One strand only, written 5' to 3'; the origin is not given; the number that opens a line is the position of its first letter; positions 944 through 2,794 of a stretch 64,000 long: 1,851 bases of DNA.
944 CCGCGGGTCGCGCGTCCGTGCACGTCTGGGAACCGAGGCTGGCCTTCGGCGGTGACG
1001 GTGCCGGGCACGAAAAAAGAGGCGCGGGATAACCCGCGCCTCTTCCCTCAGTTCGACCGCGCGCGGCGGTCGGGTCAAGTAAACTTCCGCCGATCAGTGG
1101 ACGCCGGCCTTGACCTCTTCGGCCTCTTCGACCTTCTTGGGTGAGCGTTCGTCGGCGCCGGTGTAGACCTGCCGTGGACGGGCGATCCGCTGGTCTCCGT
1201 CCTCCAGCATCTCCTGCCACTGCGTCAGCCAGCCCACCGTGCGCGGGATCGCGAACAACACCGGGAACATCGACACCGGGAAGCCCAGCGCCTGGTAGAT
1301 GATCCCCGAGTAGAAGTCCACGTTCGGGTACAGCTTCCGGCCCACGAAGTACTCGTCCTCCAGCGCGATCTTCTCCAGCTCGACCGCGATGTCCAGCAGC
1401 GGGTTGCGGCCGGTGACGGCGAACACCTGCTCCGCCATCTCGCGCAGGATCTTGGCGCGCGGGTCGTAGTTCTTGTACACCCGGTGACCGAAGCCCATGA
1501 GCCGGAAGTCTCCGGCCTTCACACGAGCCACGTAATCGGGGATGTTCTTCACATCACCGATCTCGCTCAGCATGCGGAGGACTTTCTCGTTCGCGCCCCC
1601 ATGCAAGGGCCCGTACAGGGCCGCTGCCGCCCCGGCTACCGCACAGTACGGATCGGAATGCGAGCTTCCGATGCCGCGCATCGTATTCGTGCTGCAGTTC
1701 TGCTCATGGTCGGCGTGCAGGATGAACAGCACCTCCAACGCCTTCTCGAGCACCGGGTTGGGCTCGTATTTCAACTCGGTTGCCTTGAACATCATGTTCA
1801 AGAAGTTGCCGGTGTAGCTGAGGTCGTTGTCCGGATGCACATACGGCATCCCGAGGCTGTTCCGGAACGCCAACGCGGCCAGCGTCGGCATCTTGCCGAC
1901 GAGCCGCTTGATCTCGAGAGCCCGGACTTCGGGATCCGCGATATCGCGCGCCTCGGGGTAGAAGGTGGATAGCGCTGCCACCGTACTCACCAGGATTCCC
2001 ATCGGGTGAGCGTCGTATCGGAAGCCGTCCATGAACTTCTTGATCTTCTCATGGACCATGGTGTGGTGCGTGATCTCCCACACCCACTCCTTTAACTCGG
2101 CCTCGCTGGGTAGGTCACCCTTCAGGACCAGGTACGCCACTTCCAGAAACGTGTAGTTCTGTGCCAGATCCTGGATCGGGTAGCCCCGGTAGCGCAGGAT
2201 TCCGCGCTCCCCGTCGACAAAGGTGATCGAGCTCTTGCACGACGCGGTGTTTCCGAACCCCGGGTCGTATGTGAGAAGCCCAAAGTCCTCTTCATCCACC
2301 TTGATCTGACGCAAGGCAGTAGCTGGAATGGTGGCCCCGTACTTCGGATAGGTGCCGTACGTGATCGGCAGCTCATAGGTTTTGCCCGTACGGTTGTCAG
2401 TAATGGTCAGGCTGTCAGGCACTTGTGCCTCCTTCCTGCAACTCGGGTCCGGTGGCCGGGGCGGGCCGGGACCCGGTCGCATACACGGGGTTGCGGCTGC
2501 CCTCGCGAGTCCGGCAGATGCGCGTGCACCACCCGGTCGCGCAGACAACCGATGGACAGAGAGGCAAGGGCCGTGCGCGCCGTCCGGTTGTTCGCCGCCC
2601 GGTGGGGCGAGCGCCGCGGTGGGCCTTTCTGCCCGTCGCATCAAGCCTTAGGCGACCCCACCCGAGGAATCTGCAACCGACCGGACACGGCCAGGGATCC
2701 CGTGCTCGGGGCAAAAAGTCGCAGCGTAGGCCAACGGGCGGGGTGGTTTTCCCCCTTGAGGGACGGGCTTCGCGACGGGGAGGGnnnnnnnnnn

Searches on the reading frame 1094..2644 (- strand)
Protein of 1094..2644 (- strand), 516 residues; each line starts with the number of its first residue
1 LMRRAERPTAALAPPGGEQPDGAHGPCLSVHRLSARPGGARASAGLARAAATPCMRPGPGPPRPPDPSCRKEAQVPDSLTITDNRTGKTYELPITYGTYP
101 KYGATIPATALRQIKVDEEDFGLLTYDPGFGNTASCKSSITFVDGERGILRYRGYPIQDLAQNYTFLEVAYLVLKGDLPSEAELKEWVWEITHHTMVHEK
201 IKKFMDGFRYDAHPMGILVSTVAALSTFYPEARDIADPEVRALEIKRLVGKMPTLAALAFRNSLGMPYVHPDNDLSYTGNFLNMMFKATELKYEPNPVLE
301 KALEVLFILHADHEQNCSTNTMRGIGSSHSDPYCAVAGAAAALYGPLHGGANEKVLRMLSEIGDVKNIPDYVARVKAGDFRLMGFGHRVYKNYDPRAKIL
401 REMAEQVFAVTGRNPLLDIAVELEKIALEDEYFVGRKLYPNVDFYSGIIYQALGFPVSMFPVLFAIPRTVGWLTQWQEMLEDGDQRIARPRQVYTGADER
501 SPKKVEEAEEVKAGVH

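Call 70: search_protein_families(library=pfam, proteins=[window:1094-2644:-], max_evalue=0.001)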
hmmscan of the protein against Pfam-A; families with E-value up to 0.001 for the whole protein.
window:1094-2644:- (516 aa): 1 family
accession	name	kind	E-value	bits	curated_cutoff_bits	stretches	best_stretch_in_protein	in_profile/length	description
PF00285.26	Citrate_synt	-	1.2e-136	455.9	27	1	129-491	1-357/357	Citrate synthase, C-terminal domain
